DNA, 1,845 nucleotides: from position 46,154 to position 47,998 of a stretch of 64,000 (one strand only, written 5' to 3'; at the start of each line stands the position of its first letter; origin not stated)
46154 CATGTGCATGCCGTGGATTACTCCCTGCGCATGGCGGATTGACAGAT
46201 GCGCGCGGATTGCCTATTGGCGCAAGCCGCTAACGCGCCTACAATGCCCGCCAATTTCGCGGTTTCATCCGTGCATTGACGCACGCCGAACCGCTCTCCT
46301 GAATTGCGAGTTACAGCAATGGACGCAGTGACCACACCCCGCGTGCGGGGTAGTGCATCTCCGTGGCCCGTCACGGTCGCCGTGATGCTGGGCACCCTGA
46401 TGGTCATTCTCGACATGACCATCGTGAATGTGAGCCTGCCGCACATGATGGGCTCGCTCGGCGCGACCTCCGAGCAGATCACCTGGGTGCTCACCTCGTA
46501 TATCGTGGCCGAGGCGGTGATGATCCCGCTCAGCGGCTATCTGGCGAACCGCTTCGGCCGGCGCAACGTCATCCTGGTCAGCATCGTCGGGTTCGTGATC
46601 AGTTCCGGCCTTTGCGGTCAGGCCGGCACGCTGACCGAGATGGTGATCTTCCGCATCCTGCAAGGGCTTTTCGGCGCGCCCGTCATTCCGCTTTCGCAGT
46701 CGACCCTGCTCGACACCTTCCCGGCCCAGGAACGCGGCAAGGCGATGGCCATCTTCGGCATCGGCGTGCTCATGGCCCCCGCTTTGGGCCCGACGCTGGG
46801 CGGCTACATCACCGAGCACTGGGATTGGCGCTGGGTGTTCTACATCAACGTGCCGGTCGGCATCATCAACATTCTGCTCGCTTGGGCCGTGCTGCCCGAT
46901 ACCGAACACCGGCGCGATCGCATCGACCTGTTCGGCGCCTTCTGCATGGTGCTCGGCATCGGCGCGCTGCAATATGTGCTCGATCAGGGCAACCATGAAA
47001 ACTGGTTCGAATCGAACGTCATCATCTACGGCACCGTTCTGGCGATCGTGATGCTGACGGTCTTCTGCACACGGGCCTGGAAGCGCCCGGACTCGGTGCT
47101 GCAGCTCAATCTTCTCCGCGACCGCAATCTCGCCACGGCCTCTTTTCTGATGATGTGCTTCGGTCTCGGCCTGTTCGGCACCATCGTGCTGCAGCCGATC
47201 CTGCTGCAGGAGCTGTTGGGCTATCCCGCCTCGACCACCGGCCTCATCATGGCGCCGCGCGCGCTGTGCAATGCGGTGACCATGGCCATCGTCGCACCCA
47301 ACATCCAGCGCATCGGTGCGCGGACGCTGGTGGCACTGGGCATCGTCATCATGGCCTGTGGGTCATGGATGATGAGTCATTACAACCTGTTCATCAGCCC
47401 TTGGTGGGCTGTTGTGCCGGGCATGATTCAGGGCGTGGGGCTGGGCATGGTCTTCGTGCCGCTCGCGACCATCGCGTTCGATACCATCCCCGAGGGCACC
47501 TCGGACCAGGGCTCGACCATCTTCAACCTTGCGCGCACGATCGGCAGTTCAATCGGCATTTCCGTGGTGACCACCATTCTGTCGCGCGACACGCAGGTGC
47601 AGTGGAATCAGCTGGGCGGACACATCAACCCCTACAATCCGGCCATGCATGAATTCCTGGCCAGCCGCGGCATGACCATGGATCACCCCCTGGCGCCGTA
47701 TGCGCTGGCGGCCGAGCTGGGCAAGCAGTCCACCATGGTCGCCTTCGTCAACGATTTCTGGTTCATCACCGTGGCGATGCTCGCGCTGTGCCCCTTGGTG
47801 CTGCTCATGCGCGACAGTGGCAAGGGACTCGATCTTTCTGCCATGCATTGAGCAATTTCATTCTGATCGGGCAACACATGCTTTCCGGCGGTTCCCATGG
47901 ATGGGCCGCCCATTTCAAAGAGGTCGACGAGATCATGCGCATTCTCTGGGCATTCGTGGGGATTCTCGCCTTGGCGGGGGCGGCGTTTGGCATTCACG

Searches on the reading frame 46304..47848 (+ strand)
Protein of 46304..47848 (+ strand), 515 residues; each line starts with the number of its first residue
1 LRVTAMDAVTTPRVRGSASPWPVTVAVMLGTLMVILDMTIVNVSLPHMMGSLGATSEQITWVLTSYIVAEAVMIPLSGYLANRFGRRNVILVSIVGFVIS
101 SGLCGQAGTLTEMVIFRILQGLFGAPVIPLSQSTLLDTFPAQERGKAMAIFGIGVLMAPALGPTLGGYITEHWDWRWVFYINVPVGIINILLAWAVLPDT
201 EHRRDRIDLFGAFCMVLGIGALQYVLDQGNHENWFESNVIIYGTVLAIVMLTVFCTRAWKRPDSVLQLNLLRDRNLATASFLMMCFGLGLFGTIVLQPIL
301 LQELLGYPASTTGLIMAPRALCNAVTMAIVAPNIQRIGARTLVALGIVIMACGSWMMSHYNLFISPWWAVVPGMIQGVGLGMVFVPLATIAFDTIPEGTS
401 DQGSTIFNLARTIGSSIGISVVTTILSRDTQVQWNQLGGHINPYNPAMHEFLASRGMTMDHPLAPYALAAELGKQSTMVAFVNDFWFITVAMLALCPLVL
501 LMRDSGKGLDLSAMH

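Call 40: search_protein_families(library=pfam, proteins=[window:46304-47848:+], max_evalue=0.00001)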
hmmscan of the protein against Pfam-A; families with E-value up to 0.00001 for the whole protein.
window:46304-47848:+ (515 aa): 3 families
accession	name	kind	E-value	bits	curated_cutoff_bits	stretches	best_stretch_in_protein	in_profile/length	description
PF07690.21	MFS_1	-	7.9e-65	219.5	33.4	1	27-418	1-346/347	Major Facilitator Superfamily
PF00083.30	Sugar_tr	-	2.7e-10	40.1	22.3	1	44-200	33-194/452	Sugar (and other) transporter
PF06609.19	TRI12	-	5.8e-08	32.1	23.2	1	39-193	61-213/599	Fungal trichothecene efflux pump (TRI12)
